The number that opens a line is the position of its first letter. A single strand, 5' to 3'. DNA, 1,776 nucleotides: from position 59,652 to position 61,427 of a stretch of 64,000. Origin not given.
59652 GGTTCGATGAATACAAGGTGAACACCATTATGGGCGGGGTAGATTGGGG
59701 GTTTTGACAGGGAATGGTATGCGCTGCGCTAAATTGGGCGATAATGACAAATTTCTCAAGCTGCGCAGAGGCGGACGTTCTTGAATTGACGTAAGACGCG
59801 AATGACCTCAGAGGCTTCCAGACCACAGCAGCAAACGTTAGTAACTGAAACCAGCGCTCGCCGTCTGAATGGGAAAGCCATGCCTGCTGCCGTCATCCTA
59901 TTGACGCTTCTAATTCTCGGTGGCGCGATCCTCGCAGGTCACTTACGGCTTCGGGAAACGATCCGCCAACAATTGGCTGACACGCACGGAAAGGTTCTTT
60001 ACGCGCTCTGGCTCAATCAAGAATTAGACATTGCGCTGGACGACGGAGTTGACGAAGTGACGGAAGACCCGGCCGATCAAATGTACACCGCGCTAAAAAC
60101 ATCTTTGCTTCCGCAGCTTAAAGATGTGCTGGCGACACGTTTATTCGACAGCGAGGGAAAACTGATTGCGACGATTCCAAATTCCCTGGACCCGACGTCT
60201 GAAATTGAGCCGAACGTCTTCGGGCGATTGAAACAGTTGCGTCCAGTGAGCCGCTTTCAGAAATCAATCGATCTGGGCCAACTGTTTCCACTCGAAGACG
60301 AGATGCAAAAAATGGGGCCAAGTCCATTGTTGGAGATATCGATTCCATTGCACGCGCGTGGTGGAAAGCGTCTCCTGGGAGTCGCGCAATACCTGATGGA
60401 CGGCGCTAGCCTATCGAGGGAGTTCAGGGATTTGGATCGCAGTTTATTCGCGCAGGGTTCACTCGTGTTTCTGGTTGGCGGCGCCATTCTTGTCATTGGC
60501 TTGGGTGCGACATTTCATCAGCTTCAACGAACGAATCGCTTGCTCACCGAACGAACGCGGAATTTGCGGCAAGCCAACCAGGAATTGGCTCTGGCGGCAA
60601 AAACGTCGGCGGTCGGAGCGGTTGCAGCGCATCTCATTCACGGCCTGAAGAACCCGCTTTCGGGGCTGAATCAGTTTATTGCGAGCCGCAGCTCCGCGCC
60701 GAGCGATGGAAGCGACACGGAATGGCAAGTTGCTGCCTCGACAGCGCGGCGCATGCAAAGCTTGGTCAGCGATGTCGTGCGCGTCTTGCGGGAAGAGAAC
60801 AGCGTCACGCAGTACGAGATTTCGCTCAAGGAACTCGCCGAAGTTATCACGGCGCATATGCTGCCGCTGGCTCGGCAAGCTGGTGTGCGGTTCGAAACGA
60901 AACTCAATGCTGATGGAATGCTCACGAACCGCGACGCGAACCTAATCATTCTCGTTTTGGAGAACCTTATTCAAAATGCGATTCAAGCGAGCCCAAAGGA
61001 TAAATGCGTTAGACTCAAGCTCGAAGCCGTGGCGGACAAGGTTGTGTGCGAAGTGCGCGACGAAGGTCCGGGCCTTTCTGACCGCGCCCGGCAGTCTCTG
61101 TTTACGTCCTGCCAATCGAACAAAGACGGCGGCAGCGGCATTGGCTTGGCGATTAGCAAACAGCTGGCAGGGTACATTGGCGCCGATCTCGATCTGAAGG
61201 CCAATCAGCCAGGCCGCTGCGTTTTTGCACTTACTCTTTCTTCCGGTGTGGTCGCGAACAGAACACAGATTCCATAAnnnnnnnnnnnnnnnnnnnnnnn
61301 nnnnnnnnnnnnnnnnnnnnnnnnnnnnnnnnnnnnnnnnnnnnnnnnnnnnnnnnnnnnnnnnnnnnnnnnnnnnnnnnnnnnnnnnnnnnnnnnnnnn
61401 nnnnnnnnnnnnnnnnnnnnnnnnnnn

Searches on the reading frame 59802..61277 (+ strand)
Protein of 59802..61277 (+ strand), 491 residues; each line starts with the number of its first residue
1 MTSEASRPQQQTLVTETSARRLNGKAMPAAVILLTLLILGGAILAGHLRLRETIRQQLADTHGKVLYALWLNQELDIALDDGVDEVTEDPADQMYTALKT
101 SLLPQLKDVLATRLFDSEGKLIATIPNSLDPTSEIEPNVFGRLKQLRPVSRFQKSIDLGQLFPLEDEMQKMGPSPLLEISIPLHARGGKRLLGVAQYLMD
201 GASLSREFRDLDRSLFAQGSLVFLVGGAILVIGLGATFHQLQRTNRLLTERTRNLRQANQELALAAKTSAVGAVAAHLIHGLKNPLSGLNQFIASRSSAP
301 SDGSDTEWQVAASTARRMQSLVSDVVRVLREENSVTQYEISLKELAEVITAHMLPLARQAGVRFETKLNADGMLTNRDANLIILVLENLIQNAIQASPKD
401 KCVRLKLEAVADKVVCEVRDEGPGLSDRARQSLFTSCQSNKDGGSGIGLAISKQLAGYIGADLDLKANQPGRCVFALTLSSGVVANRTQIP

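Call 67: find_encoding_contigs(protein=window:59802-61277:+, flank=10000, max_places=1)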
Protein window:59802-61277:+ (491 aa): 1 contig read that carries it; 1 place shown.
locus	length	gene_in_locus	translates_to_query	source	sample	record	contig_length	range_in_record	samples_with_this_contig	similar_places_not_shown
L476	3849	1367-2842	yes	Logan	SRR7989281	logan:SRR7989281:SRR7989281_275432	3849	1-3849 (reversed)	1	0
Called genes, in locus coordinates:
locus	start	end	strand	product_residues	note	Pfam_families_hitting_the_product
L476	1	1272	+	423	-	?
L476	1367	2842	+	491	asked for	PF13581:HATPase_c_2 (weak), PF02518:HATPase_c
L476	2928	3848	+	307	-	?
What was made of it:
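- Tried and rejected: Extending beyond the window end with find_encoding_contigs: this returned only a 3.8-kb contig that is itself broken in the repeat (call 67).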
